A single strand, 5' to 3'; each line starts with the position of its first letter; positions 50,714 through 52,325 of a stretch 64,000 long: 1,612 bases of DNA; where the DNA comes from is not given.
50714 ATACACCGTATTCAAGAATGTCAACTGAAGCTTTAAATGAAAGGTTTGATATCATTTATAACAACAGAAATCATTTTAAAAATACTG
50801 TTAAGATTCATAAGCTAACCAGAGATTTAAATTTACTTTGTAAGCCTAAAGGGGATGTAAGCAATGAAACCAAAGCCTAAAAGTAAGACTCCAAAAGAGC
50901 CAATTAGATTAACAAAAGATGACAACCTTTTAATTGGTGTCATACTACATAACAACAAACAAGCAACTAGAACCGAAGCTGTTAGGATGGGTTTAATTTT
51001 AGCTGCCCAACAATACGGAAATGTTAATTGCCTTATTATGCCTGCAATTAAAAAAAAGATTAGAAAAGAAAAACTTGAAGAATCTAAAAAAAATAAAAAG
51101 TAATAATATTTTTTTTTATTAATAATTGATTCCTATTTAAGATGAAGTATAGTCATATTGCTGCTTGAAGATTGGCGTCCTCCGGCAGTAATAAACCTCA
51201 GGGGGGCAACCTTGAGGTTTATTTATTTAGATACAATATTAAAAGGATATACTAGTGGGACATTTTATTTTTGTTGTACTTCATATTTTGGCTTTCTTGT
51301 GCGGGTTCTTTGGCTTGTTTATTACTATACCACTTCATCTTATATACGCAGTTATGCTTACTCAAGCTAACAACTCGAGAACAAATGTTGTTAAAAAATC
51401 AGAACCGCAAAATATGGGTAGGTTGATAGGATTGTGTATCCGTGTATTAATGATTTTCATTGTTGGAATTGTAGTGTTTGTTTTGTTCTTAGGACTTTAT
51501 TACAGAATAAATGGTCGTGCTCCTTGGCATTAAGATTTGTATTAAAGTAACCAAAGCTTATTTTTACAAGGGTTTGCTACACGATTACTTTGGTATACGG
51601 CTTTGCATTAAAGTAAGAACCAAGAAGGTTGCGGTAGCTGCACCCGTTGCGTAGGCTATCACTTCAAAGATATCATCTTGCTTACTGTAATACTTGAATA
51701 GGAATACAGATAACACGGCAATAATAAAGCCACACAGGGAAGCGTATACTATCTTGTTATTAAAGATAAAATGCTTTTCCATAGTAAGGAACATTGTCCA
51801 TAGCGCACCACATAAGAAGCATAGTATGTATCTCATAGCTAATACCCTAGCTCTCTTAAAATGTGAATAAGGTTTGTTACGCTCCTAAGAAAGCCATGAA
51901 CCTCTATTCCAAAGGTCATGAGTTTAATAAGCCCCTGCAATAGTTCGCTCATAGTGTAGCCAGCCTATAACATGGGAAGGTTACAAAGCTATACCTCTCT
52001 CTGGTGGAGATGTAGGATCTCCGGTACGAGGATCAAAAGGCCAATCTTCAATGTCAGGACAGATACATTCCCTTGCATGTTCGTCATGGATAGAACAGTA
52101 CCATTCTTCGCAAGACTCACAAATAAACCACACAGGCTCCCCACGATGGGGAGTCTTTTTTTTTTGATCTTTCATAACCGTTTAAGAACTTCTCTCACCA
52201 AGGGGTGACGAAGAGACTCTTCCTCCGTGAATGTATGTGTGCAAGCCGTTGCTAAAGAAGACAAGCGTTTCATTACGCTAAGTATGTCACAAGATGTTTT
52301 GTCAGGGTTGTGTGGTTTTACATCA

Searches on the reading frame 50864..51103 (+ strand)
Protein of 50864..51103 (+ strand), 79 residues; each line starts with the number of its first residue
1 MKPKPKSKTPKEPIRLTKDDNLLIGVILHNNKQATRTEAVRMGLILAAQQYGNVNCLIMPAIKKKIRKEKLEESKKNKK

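Call 4: search_protein_families(library=pfam, proteins=[window:50864-51103:+], max_evalue=1)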
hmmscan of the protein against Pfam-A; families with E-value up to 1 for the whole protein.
window:50864-51103:+ (79 aa): 1 family
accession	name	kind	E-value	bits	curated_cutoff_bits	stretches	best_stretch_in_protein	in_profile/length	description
PF06181.16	Urate_ox_N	-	0.27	11.1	26.9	1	31-72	165-206/295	Urate oxidase N-terminal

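Call 5: search_protein_families(library=phrogs, proteins=[window:50864-51103:+], max_evalue=0.1)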
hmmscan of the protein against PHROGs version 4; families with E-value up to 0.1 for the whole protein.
window:50864-51103:+ (79 aa): 1 family
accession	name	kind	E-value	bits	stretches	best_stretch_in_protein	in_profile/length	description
phrog_876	-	transcription regulation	0.042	14.4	1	3-72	61-127/239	transcriptional repressor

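Call 15: find_encoding_contigs(protein=window:50864-51103:+, flank=6000, max_places=10)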
Protein window:50864-51103:+ (79 aa): 18 contigs read that carry it; 2 places shown.
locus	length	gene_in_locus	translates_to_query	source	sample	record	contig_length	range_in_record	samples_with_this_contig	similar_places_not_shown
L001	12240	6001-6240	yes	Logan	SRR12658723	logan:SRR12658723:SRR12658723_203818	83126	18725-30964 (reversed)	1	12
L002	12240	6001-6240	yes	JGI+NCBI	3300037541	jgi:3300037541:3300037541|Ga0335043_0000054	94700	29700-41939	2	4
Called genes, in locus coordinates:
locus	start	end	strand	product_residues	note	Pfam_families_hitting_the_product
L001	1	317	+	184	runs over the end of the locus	-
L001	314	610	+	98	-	-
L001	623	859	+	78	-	-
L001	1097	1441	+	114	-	PF27050:Phage_P22_Y8K6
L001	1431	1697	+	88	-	-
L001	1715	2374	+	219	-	PF18406:DUF1281_C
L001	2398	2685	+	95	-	-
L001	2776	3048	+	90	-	-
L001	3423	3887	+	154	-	PF00583:Acetyltransf_1 (weak), PF13508:Acetyltransf_7 (weak)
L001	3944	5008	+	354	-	PF26125:AcrVA2-like (weak)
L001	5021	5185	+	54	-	-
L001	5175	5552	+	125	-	PF10765:Phage_P22_NinX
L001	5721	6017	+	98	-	-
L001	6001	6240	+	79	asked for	-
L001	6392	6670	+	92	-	-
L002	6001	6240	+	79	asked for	-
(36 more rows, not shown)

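Call 17: search_solved_structures(query=window:50864-51103:+, max_evalue=10, show_alignments=2)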
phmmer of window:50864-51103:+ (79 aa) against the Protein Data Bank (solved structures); distinct sequences matched with E-value up to 10: 0.

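Call 31: find_homologous_proteins(query=window:50864-51103:+, max_evalue=0.01)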
Query window:50864-51103:+ (79 aa): 6 proteins with E <= 0.01 among 6 candidates.
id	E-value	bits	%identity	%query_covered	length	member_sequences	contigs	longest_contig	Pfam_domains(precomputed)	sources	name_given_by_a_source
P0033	5.3e-42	158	99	100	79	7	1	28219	-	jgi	-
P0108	4.8e-31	124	79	84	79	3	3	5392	-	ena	-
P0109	6.8e-28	114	73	100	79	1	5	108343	-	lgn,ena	-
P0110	3.4e-27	111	80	89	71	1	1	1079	-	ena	-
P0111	5.7e-22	95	77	78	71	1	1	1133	-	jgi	-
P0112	2.6e-21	93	74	77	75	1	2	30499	-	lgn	-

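Call 34: find_encoding_contigs(protein=P0109, flank=6000, max_places=3)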
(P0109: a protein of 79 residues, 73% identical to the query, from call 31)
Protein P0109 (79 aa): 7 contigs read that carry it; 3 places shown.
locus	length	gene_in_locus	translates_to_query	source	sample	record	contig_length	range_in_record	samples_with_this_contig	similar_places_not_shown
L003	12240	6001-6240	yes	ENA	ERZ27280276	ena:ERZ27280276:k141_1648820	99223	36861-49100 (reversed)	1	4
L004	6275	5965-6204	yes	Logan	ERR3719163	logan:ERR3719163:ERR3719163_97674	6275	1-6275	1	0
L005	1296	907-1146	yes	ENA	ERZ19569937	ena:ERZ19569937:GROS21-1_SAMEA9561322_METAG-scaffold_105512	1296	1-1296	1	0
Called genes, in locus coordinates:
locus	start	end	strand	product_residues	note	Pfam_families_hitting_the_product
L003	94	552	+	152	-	PF00583:Acetyltransf_1, PF13508:Acetyltransf_7 (weak)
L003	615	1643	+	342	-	PF26125:AcrVA2-like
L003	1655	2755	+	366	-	PF05406:WGR, PF09414:RNA_ligase (weak), PF01068:DNA_ligase_A_M (weak)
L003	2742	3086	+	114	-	-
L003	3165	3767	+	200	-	-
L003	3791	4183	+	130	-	-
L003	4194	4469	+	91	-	-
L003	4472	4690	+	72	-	-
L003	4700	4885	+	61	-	-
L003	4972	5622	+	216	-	-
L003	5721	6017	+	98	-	-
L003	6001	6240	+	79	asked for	-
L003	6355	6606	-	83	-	-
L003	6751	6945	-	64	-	-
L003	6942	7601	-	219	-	PF02562:PhoH, PF13604:AAA_30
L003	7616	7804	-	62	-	-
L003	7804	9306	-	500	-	PF03354:TerL_ATPase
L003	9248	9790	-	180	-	-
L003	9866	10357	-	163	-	PF00583:Acetyltransf_1, PF13508:Acetyltransf_7 (weak)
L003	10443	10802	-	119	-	PF19174:DUF5856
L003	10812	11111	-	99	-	-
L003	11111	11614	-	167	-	-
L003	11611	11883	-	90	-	-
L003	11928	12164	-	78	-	-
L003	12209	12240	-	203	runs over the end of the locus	PF00692:dUTPase, PF22769:DCD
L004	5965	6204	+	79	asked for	-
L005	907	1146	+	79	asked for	-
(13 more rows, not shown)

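Call 35: find_encoding_contigs(protein=P0112, flank=6000, max_places=3)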
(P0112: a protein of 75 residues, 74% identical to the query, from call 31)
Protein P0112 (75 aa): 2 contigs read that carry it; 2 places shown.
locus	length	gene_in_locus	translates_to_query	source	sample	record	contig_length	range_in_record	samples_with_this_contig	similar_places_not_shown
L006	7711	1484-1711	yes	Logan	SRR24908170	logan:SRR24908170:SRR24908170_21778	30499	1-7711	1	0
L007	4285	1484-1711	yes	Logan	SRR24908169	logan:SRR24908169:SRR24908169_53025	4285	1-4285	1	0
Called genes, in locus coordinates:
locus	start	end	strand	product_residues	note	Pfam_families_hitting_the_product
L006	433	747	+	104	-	-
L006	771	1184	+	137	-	-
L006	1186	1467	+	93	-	-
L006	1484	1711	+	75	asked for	-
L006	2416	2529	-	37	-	-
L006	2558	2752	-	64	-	-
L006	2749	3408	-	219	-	PF02562:PhoH, PF13604:AAA_30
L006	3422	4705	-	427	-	PF00145:DNA_methylase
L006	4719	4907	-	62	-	-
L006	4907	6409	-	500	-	PF03354:TerL_ATPase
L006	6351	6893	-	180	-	-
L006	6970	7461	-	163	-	PF00583:Acetyltransf_1, PF13508:Acetyltransf_7 (weak)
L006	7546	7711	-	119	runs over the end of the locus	PF19174:DUF5856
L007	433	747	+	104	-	-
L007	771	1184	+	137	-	-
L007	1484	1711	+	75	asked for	-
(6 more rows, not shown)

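Call 54: search_protein_families(library=ncbifam, proteins=[window:50864-51103:+], max_evalue=0.1)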
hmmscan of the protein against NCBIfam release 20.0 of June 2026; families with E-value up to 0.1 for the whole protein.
window:50864-51103:+ (79 aa): 1 family
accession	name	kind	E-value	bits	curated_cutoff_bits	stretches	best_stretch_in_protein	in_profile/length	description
NF004447.0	PRK05777.2-5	equivalog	0.099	11.7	547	0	22-61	302-339/458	NADH-quinone oxidoreductase subunit NuoN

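Call 55: search_protein_families(library=padloc, proteins=[window:50864-51103:+], max_evalue=0.1)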
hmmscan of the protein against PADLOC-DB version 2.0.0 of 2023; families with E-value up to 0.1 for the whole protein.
window:50864-51103:+ (79 aa): 0 families

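Call 63: predict_structure(alignment_id=A4)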
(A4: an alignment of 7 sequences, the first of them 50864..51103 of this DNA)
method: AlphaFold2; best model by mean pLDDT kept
length: 79 residues; sequences in the alignment: 7
mean_pLDDT: 73.6   pTM: 0.44
mean pLDDT of the five models: 73.6, 71.8, 63.3, 62.2, 60.2
residues with pLDDT >= 90: 5; 70-90: 40; 50-70: 33; < 50: 1
segments of 3 or more residues with pLDDT < 50: none
pLDDT, mean of each block of 10 residues (from residue 1): 70 80 89 88 80 58 61 63
secondary structure, 60 per line:
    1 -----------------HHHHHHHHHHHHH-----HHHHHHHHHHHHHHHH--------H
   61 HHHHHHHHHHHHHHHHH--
elements in order: H18-30 H36-51 H60-77

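Call 66: fold_search(model_id=the predicted structure, library=pdb)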
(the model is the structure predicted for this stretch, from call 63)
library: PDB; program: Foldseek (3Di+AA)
matches with E <= 10: 103; with E <= 0.001: 0
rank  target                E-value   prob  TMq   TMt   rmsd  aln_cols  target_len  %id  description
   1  8aaj_A                2.3e+00  0.51  0.33  0.09   2.7        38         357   16  Crystal structure of the Pyrococcus abyssi RPA (apo form) (released 2023-05-03)
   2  1b8i_A                2.6e+00  0.14  0.30  0.36  12.7        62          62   21  STRUCTURE OF THE HOMEOTIC UBX/EXD/DNA TERNARY COMPLEX (released 1999-04-12)
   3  1q5v_C                2.8e+00  0.28  0.36  0.27   3.7        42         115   24  Apo-NikR (released 2003-09-30)
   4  7b22_A                2.8e+00  0.21  0.35  0.49   5.1        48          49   19  Vibrio cholerae ParD2 Antitoxin (released 2021-10-06)
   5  6kyt_P                2.8e+00  0.21  0.35  0.38   6.0        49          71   14  The structure of the M. tb toxin MazEF-mt1 complex (released 2020-08-05)
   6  6kyt_C                2.8e+00  0.21  0.36  0.38   6.1        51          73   14  The structure of the M. tb toxin MazEF-mt1 complex (released 2020-08-05)
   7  5lty_K                3.2e+00  0.13  0.34  0.37  11.4        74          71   18  Homeobox transcription factor CDX2 bound to methylated DNA (released 2017-05-31)
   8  2r5z_A                3.2e+00  0.13  0.33  0.34  12.4        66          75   15  Structure of Scr/Exd complex bound to a DNA sequence derived from the fkh gene (released 2008-02-05)
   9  2da1_MODEL_1_A        3.2e+00  0.11  0.29  0.32  11.0        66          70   17  Solution structure of the first homeobox domain of AT-binding transcription factor 1 (ATBF1) (released 2006-06-13)
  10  7r5a_D                3.4e+00  0.23  0.37  0.52   4.9        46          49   20  Vibrio cholera ParD2:ParE2 antitoxin:toxin complex (released 2022-04-27)
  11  5lty_M                3.4e+00  0.12  0.34  0.37  11.4        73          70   18  Homeobox transcription factor CDX2 bound to methylated DNA (released 2017-05-31)
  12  5xtb_O                3.6e+00  0.16  0.37  0.17   7.8        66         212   23  Cryo-EM structure of human respiratory complex I matrix arm (released 2017-08-30)
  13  9yzt_D                3.9e+00  0.12  0.29  0.39  13.2        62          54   21  Isoreticular co-crystal 1 with asymmetrical expanded duplex (31mer) containing insert sequence TAATTAGGCCG and loaded  (released 2026-02-18)
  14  7dv2_A                4.1e+00  0.14  0.36  0.37   6.4        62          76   14  Structure of Sulfolobus solfataricus SegB-DNA complex (released 2021-12-22)
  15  4xic_A                4.1e+00  0.11  0.32  0.41  10.8        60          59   15  ANTPHD WITH 15BP di-thioate modified DNA DUPLEX (released 2015-11-25)
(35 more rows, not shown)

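Call 106: search_solved_structures(query=A4, max_evalue=10, show_alignments=3)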
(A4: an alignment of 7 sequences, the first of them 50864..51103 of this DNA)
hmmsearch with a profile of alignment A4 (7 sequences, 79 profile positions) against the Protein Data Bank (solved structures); distinct sequences matched with E-value up to 10: 1.
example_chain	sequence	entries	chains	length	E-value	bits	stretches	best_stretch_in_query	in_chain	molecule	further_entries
5t1p_A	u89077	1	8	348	0.37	14.2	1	38-67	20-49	ABC transporter, periplasmic substrate-binding protein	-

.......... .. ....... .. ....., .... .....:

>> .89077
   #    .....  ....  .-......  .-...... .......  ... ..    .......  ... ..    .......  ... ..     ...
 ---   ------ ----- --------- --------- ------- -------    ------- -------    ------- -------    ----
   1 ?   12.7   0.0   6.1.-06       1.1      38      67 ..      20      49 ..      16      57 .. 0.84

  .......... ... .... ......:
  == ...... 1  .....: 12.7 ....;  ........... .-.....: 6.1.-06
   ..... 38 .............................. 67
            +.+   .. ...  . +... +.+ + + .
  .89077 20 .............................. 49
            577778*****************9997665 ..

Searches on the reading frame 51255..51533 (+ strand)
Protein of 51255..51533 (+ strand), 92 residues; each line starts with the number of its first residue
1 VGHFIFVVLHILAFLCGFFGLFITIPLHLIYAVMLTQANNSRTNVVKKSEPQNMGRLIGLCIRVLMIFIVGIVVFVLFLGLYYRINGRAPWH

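Call 4: search_protein_families(library=pfam, proteins=[window:51255-51533:+], max_evalue=1)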
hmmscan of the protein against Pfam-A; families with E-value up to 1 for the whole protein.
window:51255-51533:+ (92 aa): 5 families
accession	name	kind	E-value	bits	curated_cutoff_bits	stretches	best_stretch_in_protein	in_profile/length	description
PF13687.11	DUF4153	-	0.015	14.9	27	1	18-86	89-152/373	Domain of unknown function (DUF4153)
PF25741.1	Viral_FcR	-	0.03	14.7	27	1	28-84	117-173/174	Viral Fc-gamma receptor-like domain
PF20970.2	MASE10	-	0.042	14.2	27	1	14-76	93-155/186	MASE10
PF17592.7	DUF5489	-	0.46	11.5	27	1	58-90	5-37/78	Family of unknown function (DUF5489)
PF00895.25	ATP-synt_8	-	0.97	10.4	23.4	0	13-53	12-52/55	ATP synthase protein 8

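Call 5: search_protein_families(library=phrogs, proteins=[window:51255-51533:+], max_evalue=0.1)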
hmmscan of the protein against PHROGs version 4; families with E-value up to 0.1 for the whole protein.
window:51255-51533:+ (92 aa): 0 families

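Call 54: search_protein_families(library=ncbifam, proteins=[window:51255-51533:+], max_evalue=0.1)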
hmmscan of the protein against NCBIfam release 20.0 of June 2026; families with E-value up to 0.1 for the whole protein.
window:51255-51533:+ (92 aa): 1 family
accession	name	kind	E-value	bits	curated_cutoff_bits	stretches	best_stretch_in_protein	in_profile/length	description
NF038216.1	ABZJ_00895_fam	subfamily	0.016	15.1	33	1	12-84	66-129/134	ABZJ_00895 family protein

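Call 55: search_protein_families(library=padloc, proteins=[window:51255-51533:+], max_evalue=0.1)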
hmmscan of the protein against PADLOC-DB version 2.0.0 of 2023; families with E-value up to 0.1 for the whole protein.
window:51255-51533:+ (92 aa): 1 family
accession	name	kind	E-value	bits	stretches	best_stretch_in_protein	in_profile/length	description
PDLC04699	PDC-M53B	-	0.029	12.2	1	13-83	112-179/188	-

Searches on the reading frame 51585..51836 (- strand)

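Call 4: search_protein_families(library=pfam, proteins=[window:51585-51836:-], max_evalue=1)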
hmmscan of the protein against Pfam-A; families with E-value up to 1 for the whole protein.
window:51585-51836:- (83 aa): 8 families
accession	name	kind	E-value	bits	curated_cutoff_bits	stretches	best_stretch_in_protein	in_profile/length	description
PF03083.21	MtN3_slv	-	0.018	15.5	23.7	1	3-53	39-85/87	Sugar efflux transporter for intercellular exchange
PF18955.5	DUF5698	-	0.071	14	27.5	1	23-68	6-52/58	Domain of unknown function (DUF5698)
PF16080.10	Phage_holin_2_3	-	0.08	13.4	28.8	0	31-54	26-49/56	Bacteriophage holin family HP1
PF24859.1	FdhE_central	-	0.1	13.1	27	1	1-15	23-37/39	FdhE, central domain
PF06496.16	DUF1097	-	0.14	12.8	24.6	1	13-80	30-91/142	Protein of unknown function (DUF1097)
PF11893.13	DUF3413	-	0.24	11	27.1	1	19-74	44-99/248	Domain of unknown function (DUF3413)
PF04971.17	Phage_holin_2_1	-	0.51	10.8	26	0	54-78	1-25/64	Bacteriophage P21 holin S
PF19870.4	DUF6343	-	0.7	10.7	27.2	1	1-44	16-56/82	Family of unknown function (DUF6343)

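Call 5: search_protein_families(library=phrogs, proteins=[window:51585-51836:-], max_evalue=0.1)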
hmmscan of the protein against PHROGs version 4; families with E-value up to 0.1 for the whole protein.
window:51585-51836:- (83 aa): 2 families
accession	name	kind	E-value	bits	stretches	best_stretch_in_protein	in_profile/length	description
phrog_4237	-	lysis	0.065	14.1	1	25-56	33-64/93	holin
phrog_29296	-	unknown function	0.097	14.1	0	3-19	24-40/43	-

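Call 54: search_protein_families(library=ncbifam, proteins=[window:51585-51836:-], max_evalue=0.1)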
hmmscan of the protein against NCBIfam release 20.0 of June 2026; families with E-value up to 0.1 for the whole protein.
window:51585-51836:- (83 aa): 3 families
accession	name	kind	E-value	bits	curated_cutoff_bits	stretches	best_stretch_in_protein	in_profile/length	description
NF001959.0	PRK00733.3-4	equivalog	0.0032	15.9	975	1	18-72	300-355/674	sodium-translocating pyrophosphatase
NF001960.0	PRK00733.3-5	equivalog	0.046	12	546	1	16-74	305-364/673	sodium-translocating pyrophosphatase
NF003194.0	PRK04164.1-5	equivalog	0.056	12.9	160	1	7-69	11-74/178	hypothetical protein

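Call 55: search_protein_families(library=padloc, proteins=[window:51585-51836:-], max_evalue=0.1)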
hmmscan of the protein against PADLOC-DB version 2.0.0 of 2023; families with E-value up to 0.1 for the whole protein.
window:51585-51836:- (83 aa): 0 families

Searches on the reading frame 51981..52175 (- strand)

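Call 4: search_protein_families(library=pfam, proteins=[window:51981-52175:-], max_evalue=1)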
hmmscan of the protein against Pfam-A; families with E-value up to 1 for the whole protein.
window:51981-52175:- (64 aa): 2 families
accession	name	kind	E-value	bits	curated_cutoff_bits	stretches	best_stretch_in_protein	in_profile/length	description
PF14311.12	DUF4379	-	0.01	16.5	24.5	1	8-40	19-51/56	Probable Treble clef zinc finger domain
PF07420.17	DUF1509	-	0.14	12.6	27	1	5-37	54-86/124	Protein of unknown function (DUF1509)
